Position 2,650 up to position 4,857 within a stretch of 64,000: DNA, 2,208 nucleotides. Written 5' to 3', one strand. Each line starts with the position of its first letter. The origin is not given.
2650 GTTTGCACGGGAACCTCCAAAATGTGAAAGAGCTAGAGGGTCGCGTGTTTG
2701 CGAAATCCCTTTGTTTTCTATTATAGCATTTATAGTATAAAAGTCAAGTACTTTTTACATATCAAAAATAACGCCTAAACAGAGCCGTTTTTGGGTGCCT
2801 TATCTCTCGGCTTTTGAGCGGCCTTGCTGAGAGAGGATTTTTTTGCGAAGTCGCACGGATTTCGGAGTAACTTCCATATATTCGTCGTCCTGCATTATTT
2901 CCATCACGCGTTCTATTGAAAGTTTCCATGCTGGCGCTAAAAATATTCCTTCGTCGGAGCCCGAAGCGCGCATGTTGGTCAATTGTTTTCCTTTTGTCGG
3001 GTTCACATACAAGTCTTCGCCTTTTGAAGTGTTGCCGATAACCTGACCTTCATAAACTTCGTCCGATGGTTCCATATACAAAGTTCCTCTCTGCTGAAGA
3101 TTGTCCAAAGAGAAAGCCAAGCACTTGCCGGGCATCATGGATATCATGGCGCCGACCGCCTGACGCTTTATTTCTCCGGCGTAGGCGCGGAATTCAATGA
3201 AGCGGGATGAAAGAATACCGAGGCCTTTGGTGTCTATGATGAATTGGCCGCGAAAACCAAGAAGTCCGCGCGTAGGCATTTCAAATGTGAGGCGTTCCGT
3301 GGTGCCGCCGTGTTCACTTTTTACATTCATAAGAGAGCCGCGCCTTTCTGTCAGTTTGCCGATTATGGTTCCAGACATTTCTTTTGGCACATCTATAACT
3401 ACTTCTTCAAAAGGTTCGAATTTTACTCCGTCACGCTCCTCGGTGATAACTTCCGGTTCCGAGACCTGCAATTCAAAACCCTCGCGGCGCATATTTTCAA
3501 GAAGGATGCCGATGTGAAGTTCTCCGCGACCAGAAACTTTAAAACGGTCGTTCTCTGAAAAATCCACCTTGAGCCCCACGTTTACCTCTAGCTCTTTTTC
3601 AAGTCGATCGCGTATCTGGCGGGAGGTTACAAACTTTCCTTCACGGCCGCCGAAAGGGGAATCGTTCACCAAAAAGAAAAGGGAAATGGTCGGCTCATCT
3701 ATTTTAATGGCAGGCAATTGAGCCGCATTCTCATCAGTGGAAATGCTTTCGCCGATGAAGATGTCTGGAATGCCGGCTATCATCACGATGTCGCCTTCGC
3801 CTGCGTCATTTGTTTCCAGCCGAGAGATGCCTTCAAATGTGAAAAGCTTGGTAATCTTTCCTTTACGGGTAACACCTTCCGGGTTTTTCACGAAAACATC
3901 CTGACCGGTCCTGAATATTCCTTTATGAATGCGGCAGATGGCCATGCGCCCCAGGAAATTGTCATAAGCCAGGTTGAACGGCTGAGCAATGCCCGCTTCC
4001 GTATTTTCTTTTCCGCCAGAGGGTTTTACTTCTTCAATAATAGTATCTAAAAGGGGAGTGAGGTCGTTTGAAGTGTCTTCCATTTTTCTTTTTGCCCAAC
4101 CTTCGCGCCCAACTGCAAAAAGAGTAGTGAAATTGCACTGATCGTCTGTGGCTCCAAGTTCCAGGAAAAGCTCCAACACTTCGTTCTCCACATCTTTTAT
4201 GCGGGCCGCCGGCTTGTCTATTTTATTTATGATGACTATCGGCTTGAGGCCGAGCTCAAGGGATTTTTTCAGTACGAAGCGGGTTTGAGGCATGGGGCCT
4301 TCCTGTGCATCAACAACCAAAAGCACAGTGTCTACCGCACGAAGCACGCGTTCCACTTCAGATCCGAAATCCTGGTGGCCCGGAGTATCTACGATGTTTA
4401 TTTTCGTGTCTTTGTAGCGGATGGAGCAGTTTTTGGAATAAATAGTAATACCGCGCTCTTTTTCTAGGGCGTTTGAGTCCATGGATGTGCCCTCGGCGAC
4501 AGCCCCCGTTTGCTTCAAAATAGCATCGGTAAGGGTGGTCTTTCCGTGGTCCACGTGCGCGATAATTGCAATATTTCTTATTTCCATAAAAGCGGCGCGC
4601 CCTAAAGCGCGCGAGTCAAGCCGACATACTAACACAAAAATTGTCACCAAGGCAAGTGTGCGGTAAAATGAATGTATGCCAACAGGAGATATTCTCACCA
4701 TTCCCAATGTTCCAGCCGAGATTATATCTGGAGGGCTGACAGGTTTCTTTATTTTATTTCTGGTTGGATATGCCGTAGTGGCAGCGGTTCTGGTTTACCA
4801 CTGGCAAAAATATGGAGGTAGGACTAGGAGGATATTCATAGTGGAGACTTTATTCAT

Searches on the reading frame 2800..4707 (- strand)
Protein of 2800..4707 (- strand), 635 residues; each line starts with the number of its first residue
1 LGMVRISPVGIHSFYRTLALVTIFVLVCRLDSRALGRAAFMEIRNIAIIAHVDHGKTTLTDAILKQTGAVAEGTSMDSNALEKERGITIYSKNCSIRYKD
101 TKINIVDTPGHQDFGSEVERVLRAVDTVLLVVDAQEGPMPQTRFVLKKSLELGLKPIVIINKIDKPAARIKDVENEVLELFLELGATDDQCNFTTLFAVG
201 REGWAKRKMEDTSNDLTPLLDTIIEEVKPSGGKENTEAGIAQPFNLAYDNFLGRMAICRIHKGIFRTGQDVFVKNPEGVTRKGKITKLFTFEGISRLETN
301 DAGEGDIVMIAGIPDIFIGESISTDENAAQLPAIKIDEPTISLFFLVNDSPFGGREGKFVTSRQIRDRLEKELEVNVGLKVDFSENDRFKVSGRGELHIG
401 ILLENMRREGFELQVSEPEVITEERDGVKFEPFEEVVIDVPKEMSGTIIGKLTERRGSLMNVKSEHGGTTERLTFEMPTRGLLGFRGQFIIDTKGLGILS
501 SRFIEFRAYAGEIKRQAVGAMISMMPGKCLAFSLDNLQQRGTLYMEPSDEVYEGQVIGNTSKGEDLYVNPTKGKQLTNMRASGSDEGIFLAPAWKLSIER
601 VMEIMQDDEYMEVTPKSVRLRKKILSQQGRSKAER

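Call 30: search_protein_families(library=pfam, proteins=[window:2800-4707:-], max_evalue=0.00001)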
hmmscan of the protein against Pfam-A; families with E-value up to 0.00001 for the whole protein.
window:2800-4707:- (635 aa): 7 families
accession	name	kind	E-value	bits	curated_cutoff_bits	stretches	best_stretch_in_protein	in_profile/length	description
PF00009.33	GTP_EFTU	-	4.4e-54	183.4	26.5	1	42-227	2-186/188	Elongation factor Tu GTP binding domain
PF21018.2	BipA_C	-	1.1e-39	135.1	23.8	1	519-626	2-109/110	TypA/BipA C-terminal domain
PF00679.30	EFG_C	-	5.5e-18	65.2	27.9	1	430-515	3-87/89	Elongation factor G C-terminus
PF01926.29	MMR_HSR1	-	4.9e-09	36.7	21.9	1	46-162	2-113/113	50S ribosome-binding GTPase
PF03144.31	GTP_EFTU_D2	-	7.6e-08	33.1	30.3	1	253-322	1-72/73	Elongation factor Tu domain 2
PF22042.2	EF-G_D2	-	4.3e-06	27.2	27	0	244-323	7-82/84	Elongation factor G domain 2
PF02421.24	FeoB_N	-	6.8e-06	26.1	27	0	85-183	31-135/156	Ferrous iron transport protein B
